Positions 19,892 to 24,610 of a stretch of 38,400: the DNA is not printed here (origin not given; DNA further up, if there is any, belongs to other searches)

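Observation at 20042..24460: Giant SNF2 ATPase with an uncharacterised ~900-aa N-terminal extension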

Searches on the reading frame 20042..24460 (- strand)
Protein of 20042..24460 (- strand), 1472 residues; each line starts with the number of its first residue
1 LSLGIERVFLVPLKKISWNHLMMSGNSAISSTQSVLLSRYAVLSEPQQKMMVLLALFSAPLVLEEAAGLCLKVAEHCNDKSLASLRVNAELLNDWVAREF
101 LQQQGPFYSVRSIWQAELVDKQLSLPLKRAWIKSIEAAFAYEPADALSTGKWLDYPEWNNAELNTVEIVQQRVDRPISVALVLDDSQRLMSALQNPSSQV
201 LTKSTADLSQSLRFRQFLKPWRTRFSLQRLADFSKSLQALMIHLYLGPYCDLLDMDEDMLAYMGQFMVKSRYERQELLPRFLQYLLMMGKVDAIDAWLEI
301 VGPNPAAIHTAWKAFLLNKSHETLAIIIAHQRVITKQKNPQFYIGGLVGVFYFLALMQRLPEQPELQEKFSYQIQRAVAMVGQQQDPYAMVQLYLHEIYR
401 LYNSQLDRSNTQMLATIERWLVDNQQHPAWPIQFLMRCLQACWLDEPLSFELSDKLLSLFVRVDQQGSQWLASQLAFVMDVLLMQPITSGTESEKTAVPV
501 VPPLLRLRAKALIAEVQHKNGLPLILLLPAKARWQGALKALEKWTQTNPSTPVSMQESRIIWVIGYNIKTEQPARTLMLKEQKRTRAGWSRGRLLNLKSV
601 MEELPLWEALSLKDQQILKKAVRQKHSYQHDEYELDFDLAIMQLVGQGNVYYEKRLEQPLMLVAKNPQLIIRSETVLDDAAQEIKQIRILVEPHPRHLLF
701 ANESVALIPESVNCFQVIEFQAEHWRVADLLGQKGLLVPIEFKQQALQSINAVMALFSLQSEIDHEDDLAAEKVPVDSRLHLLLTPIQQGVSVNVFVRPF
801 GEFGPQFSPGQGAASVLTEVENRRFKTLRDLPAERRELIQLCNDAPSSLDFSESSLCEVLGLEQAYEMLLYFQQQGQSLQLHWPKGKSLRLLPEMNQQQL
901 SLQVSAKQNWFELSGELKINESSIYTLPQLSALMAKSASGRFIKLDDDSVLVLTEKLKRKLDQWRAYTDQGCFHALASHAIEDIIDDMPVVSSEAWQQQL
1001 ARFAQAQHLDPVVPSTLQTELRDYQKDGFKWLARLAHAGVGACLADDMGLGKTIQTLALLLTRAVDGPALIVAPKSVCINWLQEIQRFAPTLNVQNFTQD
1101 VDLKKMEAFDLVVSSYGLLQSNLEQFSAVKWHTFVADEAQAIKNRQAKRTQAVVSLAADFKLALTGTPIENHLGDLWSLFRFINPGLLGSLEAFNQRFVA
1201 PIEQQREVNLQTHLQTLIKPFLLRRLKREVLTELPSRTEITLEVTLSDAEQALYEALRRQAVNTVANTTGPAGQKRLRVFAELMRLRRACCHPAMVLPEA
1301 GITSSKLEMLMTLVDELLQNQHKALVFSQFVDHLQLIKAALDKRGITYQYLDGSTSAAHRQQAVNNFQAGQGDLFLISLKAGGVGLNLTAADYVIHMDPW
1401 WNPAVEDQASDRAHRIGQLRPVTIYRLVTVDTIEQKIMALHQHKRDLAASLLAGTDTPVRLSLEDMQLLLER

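Call 5: search_protein_families(library=pfam, proteins=[window:20042-24460:-], max_evalue=0.1)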
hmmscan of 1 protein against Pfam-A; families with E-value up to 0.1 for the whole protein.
window:20042-24460:- (1472 aa): 3 families
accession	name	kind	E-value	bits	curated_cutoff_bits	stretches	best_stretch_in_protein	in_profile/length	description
PF00176.29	SNF2-rel_dom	-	1.8e-66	224.6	24.9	1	1024-1294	1-289/290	SNF2-related domain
PF00271.37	Helicase_C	-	1.7e-26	93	23.5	1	1306-1417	2-110/110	Helicase conserved C-terminal domain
PF11496.14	HDA2-3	-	0.0086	15.7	27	1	1303-1440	88-232/278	Class II histone deacetylase complex subunits 2 and 3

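Call 6: search_protein_families(library=ncbifam, proteins=[window:20042-24460:-], max_evalue=0.1)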
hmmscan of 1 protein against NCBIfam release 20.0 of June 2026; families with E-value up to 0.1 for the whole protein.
window:20042-24460:- (1472 aa): 16 families
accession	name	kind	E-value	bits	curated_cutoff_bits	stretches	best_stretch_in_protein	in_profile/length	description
NF058637.1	helic_SCO1167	equivalog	3.1e-141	472.3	1200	1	843-1459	291-917/932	SCO1167/SCO6262 family helicase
NF053675.1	pilus_reg_Snf2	equivalog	2.5e-125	419.9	1100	1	904-1469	466-1025/1029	pilus expression-regulating Snf2 family helicase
NF041790.1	anti-phage_ZorD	equivalog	7.3e-78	262.6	1500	2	1111-1426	706-1034/1035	type I Zorya anti-phage system protein ZorD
NF038318.1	DISARM_DrmD_b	equivalog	5.8e-29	100.8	950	2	1040-1257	48-274/868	DISARM system SNF2-like helicase DrmD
NF038317.1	DISARM_DrmD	equivalog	5.1e-16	58.2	610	2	1305-1438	485-627/1021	DISARM system SNF2-like helicase DrmD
NF042964.1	phospholipD_antiphage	equivalog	6.5e-15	54.5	1100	2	989-1086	199-298/895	phospholipase D-like domain-containing anti-phage protein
NF058636.1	helic_sll1366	equivalog_domain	7.9e-15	54.6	550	1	983-1052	516-589/589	sll1366 family intein-prone helicase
NF008394.0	PRK11192.1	equivalog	4e-06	25.9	507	1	1305-1398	233-323/441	ATP-dependent RNA helicase SrmB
NF010337.0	PRK13766.1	equivalog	4.2e-05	21.9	610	1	1266-1399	313-451/781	Hef nuclease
NF002340.1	PRK01297.1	equivalog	0.00074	18.4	564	1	1304-1418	234-339/372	ATP-dependent RNA helicase RhlB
NF053631.1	RNA_helic_CshA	equivalog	0.00087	18.3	646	1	1305-1417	223-326/434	degradosome RNA helicase CshA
NF053711.1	RNA_heli_RhlE1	exception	0.004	15.9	750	1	1308-1418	233-334/434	RNA helicase RhlE1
NF003419.0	PRK04837.1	equivalog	0.012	14.4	588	1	1304-1418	241-346/424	ATP-dependent RNA helicase RhlB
TIGR01389.1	recQ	equivalog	0.069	11.6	640.2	0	1312-1418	214-320/591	DNA helicase RecQ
NF003390.0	PRK04537.1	equivalog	0.094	11.7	732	0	1320-1418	256-347/572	ATP-dependent RNA helicase RhlB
NF007882.0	PRK10590.1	equivalog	0.099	11.6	743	0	1306-1418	232-335/456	ATP-dependent RNA helicase RhlE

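Call 8: find_homologous_proteins(query=window:20042-24397:-)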
Query window:20042-24397:- (1451 aa): 28 proteins with E <= 0.001 among 8000 candidates.
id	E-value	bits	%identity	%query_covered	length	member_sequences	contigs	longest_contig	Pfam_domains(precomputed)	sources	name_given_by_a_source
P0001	0.0e+0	3239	100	100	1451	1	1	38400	PF00176.30,PF00271.38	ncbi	-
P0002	0.0e+0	2650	82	100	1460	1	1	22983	PF00176.30,PF00271.38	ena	-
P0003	0.0e+0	2572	80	100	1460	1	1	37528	PF00176.30,PF00271.38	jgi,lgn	jgi:superfamily II DNA or RNA helicase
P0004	0.0e+0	2474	78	100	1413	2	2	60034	PF00176.30,PF00271.38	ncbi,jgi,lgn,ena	-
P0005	9.0e-198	678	37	82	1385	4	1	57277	PF00176.30,PF00271.38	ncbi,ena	-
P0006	2.7e-108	382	37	44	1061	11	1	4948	PF00270.36,PF00176.30,PF00271.38,PF08455.16,PF04851.22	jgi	jgi:SNF2 family DNA or RNA helicase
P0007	6.3e-101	357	38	39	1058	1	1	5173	PF00176.30,PF12419.14,PF00271.38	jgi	-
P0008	1.2e-97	346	38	39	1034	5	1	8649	PF00176.30,PF12419.14,PF00271.38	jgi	-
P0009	7.8e-95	337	41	31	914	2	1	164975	PF00176.30,PF12419.14,PF00271.38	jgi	-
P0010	1.2e-94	337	39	32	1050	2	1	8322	PF00270.36,PF00176.30,PF00271.38,PF08455.16,PF04851.22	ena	-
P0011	8.2e-93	330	38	33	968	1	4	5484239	PF00176.30,PF12419.14,PF00271.38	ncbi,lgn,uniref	ncbi:DEAD/DEAH box helicase [Paenibacillus sp. PL2-23]|uniref:DEAD/DEAH box helicase n=1 Tax=Paeniba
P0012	1.3e-91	326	37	33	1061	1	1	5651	PF00270.36,PF00176.30,PF18766.8,PF00271.38,PF08455.16,PF04851.22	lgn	-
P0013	3.4e-91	325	36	41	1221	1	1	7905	PF00176.30,PF00271.38,PF04851.22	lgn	-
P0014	2.0e-85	306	36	31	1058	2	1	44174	PF00270.36,PF00176.30,PF18766.8,PF00271.38,PF08455.16,PF04851.22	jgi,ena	-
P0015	2.6e-62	229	32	29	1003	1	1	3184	PF00270.36,PF00176.30,PF11496.15,PF09110.17,PF09111.17,PF00271.38,PF04851.22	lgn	-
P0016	3.1e-51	193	30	29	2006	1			PF23078.3,PF00270.36,PF00176.30,PF11496.15,PF07533.22,PF00271.38,PF00385.31,PF04851.22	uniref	uniref:Chromodomain helicase DNA binding protein 8 n=1 Tax=Oncorhynchus mykiss TaxID=8022 RepID=A0A8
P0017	6.7e-49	185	30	31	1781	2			PF00176.30,PF14773.12,PF00271.38,PF00567.31,PF25806.1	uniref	uniref:DNA excision repair protein ERCC-6-like 2 isoform X2 n=1 Tax=Actinia tenebrosa TaxID=6105 Rep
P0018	5.2e-45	172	33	31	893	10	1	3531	PF00270.36,PF00176.30,PF00271.38,PF04851.22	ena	-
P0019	2.2e-41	160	29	30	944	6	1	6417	PF00270.36,PF00176.30,PF00271.38,PF04851.22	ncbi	-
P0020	1.1e-40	158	30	32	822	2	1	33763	PF00176.30,PF00271.38,PF04851.22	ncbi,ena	-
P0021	6.8e-28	115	39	8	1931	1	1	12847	PF00176.30,PF24580.2,PF00271.38,PF07647.25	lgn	-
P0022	1.5e-20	91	26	10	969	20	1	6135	PF00097.32,PF00176.30,PF13923.13,PF13920.13,PF13445.13,PF00271.38,PF13639.13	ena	-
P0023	8.4e-13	65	32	9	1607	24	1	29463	PF00097.32,PF00176.30,PF26021.1,PF13923.13,PF13920.13,PF13445.13,PF00271.38,PF13639.13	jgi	-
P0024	1.3e-11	61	31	8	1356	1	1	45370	PF00097.32,PF00176.30,PF26021.1,PF13923.13,PF13920.13,PF00271.38,PF13639.13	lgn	-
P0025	2.7e-8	50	28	11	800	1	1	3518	PF00270.36,PF00176.30,PF00271.38,PF04851.22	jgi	jgi:superfamily II DNA or RNA helicase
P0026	4.9e-6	43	22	18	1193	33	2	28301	PF18731.7,PF00176.30,PF00271.38,PF04851.22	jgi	-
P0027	2.2e-5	41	29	7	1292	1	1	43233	PF00270.36,PF00176.30,PF00271.38,PF04851.22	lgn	-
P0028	1.4e-4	38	27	8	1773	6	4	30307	PF00097.32,PF00176.30,PF26021.1,PF13923.13,PF13920.13,PF14447.13,PF00271.38,PF13639.13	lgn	-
